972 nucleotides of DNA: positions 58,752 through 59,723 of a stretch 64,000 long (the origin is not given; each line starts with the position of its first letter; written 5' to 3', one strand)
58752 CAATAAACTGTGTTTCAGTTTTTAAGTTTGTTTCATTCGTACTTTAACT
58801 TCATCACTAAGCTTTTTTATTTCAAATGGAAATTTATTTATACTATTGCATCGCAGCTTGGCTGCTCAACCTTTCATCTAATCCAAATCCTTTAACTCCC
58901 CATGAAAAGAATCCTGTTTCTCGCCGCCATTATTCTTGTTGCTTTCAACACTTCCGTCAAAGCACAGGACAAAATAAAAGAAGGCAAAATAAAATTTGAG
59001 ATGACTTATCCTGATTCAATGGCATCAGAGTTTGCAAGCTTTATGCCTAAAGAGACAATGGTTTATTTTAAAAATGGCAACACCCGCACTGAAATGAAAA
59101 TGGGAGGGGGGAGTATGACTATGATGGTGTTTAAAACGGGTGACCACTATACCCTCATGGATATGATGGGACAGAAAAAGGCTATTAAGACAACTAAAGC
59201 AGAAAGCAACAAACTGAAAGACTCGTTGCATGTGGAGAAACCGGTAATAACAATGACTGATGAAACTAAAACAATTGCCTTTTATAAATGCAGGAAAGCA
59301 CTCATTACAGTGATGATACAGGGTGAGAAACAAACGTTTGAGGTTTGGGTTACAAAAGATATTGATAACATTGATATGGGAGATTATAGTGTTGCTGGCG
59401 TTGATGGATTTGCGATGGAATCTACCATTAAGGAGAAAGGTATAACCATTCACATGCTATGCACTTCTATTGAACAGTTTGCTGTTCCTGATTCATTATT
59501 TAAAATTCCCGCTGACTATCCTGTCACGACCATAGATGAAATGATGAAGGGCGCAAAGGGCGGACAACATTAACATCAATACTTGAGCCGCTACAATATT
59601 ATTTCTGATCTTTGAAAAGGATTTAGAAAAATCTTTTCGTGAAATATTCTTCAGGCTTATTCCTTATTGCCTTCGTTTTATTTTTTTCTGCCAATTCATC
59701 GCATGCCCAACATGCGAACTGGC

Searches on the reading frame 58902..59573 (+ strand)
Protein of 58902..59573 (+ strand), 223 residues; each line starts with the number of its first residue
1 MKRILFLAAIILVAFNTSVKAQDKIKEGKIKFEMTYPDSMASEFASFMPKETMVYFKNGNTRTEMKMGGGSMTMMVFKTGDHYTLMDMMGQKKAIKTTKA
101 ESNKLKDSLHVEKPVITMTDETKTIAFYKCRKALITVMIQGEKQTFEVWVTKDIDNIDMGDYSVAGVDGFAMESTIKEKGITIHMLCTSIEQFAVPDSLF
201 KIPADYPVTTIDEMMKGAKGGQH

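Call 19: find_encoding_contigs(protein=window:58902-59573:+, flank=10000, max_places=10)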
Protein window:58902-59573:+ (223 aa): 3 contigs read that carry it; 1 place shown.
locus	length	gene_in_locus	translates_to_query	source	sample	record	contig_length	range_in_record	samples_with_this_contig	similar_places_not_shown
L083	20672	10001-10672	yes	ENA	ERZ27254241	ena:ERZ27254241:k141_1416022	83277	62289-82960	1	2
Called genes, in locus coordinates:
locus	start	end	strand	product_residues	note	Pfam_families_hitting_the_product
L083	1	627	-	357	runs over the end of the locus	PF01073:3Beta_HSD, PF01370:Epimerase, PF02719:Polysacc_synt_2, PF04321:RmlD_sub_bind, PF07993:NAD_binding_4, PF16363:GDP_Man_Dehyd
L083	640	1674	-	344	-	PF00106:adh_short (weak), PF01073:3Beta_HSD, PF01370:Epimerase, PF02719:Polysacc_synt_2, PF04321:RmlD_sub_bind, PF07993:NAD_binding_4 (faint), PF16363:GDP_Man_Dehyd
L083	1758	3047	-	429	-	PF03721:UDPG_MGDP_dh_N, PF00984:UDPG_MGDP_dh, PF03720:UDPG_MGDP_dh_C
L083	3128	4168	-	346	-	PF01113:DapB_N (faint), PF01408:GFO_IDH_MocA, PF03447:NAD_binding_3 (weak), PF02894:GFO_IDH_MocA_C, PF22725:GFO_IDH_MocA_C3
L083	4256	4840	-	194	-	PF25084:LbH_EIF2B, PF00132:Hexapep, PF14602:Hexapep_2, PF25087:GMPPB_C (weak)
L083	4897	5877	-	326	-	PF01073:3Beta_HSD, PF01370:Epimerase, PF02719:Polysacc_synt_2 (faint), PF04321:RmlD_sub_bind, PF16363:GDP_Man_Dehyd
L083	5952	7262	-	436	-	PF01210:NAD_Gly3P_dh_N (faint), PF03446:NAD_binding_2 (faint), PF03721:UDPG_MGDP_dh_N, PF00984:UDPG_MGDP_dh, PF03720:UDPG_MGDP_dh_C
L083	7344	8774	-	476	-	PF00155:Aminotran_1_2, PF01041:DegT_DnrJ_EryC1, PF00266:Aminotran_5, PF01212:Beta_elim_lyase, PF01053:Cys_Met_Meta_PP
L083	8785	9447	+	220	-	-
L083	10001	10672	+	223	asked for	PF14371:DUF4412, PF22252:PNGase_F-II_N (weak)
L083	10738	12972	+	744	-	PF14870:PSII_BNR (faint), PF25852:DUF6242_C (faint), PF13088:BNR_2 (faint), PF02012:BNR (faint), PF15902:Sortilin-Vps10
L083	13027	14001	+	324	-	PF01916:DS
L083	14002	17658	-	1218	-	PF19081:Ig_7 (faint), PF18962:Por_Secre_tail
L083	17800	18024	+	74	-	-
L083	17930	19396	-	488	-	PF19081:Ig_7 (faint), PF18962:Por_Secre_tail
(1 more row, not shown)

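Call 24: search_protein_families(library=pfam, max_evalue=0.01, proteins=[window:58902-59573:+])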
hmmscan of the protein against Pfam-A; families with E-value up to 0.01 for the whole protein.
window:58902-59573:+ (223 aa): 2 families
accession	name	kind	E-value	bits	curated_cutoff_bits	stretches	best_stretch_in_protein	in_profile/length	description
PF14371.13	DUF4412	-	4e-15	56.5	21.6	2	51-158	17-126/191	Domain of unknown function (DUF4412)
PF22252.2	PNGase_F-II_N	-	1.3e-06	28.7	27.6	1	104-155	68-115/173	N-glycanase peptide, N-terminal domain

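Call 25: search_protein_families(library=ncbifam, max_evalue=0.01, proteins=[window:58902-59573:+])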
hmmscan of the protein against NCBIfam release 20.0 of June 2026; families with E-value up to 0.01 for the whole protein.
window:58902-59573:+ (223 aa): 1 family
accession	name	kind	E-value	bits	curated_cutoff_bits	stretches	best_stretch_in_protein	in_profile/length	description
TIGR01200.1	GLPGLI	subfamily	1.5e-10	41.3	50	1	47-213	44-220/229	GLPGLI family protein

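Call 59: find_homologous_proteins(query=window:58902-59573:+, max_evalue=1e-30)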
Query window:58902-59573:+ (223 aa): 9 proteins with E <= 1e-30 among 97 candidates.
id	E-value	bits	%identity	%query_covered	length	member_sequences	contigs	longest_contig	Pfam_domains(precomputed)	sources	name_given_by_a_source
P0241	1.4e-141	487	100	100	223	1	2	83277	PF22252.3,PF14371.13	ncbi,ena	-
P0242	5.7e-70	253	55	97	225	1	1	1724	PF22252.3,PF14371.13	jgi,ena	-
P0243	6.1e-43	165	43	100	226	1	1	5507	PF22252.3,PF14371.13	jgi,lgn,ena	-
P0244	1.7e-42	163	43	100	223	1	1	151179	PF22252.3,PF14371.13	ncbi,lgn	-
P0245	4.0e-41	159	42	91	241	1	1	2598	PF22252.3,PF14371.13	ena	-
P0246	9.3e-41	158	43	99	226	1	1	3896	PF22252.3,PF14371.13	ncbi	-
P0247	1.8e-39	153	39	97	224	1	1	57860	PF22252.3,PF14371.13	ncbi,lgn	-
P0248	3.4e-37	146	40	97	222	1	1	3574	PF22252.3,PF14371.13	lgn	-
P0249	2.0e-32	130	38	98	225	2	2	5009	PF14371.13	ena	-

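Call 60: find_encoding_contigs(protein=P0242, flank=3000, max_places=2)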
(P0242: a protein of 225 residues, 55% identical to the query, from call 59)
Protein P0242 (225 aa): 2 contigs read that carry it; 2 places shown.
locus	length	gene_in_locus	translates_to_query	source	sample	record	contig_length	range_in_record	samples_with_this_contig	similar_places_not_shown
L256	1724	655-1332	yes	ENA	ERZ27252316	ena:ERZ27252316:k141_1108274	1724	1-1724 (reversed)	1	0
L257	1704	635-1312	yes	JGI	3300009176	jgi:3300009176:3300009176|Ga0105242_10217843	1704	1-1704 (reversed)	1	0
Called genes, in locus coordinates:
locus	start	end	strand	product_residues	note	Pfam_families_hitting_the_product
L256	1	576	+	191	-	?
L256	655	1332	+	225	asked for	PF14371:DUF4412 (faint), PF22252:PNGase_F-II_N (weak)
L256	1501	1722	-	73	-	?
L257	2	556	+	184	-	?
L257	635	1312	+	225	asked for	PF14371:DUF4412 (faint), PF22252:PNGase_F-II_N (weak)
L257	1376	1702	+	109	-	?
